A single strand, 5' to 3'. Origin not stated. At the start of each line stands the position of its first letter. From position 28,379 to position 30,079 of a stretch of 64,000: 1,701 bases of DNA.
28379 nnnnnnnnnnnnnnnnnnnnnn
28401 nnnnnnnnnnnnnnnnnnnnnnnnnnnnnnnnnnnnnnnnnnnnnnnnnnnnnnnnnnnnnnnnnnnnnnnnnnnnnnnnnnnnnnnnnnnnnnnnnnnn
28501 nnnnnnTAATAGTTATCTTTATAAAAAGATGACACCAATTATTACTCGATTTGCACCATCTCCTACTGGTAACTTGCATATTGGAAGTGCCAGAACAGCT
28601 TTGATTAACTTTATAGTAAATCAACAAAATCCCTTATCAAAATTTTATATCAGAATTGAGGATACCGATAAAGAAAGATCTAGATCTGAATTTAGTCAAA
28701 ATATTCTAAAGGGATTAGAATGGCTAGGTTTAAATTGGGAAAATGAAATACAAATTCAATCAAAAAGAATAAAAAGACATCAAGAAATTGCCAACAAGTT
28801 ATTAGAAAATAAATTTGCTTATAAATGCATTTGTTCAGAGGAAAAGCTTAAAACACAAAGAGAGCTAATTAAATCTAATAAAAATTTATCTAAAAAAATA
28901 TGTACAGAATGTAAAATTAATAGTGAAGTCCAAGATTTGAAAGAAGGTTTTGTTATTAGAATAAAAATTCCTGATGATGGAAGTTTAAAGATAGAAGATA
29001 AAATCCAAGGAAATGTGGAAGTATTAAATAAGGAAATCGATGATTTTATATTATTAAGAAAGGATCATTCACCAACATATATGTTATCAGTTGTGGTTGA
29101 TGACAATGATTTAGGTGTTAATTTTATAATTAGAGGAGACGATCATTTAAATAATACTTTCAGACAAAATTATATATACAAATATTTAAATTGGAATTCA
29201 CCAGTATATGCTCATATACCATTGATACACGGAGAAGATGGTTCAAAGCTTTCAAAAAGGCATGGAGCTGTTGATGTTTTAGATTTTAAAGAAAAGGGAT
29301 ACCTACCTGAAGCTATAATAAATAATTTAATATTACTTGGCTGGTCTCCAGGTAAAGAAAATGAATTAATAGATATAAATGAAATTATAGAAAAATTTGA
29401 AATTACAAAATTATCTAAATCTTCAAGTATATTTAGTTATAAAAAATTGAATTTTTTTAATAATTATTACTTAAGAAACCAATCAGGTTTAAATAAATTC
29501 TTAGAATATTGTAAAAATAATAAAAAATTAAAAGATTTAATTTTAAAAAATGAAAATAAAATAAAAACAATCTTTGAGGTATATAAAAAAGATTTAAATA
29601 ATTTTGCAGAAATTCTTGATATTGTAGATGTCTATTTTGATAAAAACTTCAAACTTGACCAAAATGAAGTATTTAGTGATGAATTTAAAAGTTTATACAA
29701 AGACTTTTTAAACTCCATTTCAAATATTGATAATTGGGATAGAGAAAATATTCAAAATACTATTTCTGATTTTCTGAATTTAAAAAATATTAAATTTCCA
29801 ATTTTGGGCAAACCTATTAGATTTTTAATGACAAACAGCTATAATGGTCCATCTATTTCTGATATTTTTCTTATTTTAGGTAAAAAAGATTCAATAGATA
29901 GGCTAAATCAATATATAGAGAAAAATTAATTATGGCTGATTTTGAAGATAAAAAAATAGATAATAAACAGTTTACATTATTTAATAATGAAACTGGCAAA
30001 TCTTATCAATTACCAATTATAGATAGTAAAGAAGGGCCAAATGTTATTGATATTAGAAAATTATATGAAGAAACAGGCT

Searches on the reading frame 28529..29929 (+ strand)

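Call 35: search_protein_families(library=ncbifam, proteins=[window:28529-29929:+], max_evalue=1e-10)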
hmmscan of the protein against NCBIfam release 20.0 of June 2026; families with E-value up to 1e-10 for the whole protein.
window:28529-29929:+ (466 aa): 10 families
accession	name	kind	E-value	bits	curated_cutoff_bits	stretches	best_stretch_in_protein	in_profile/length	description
TIGR00464.1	gltX_bact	equivalog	5.2e-134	447.7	289.95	1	4-464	2-469/470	glutamate--tRNA ligase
TIGR03838.1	queuosine_YadB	equivalog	2.3e-66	224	276.7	1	5-261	2-250/272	tRNA glutamyl-Q(34) synthetase GluQRS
NF004314.0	PRK05710.1-3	equivalog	2.2e-63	214.4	256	1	3-289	6-281/297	tRNA glutamyl-Q(34) synthetase GluQRS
NF004315.1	PRK05710.1-4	equivalog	3.5e-63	213.6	250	1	6-266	1-273/274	tRNA glutamyl-Q(34) synthetase GluQRS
NF004313.0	PRK05710.1-2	equivalog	1.2e-49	169.1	380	1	4-250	5-251/299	tRNA glutamyl-Q(34) synthetase GluQRS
NF004312.0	PRK05710.1-1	equivalog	1.6e-43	149.3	453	1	4-250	14-246/306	tRNA glutamyl-Q(34) synthetase GluQRS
NF003169.0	PRK04156.1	equivalog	6.1e-41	140.7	516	1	4-234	102-333/567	glutamate--tRNA ligase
TIGR00463.1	gltX_arch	equivalog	6e-38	130.7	401.75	1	4-247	94-336/560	glutamate--tRNA ligase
NF011291.0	PRK14703.1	equivalog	2.7e-18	65.6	681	1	4-115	32-142/769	glutamine--tRNA ligase/YqeY domain fusion protein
TIGR00440.1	glnS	equivalog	5.2e-17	61.9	425.8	1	5-117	2-113/524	glutamine--tRNA ligase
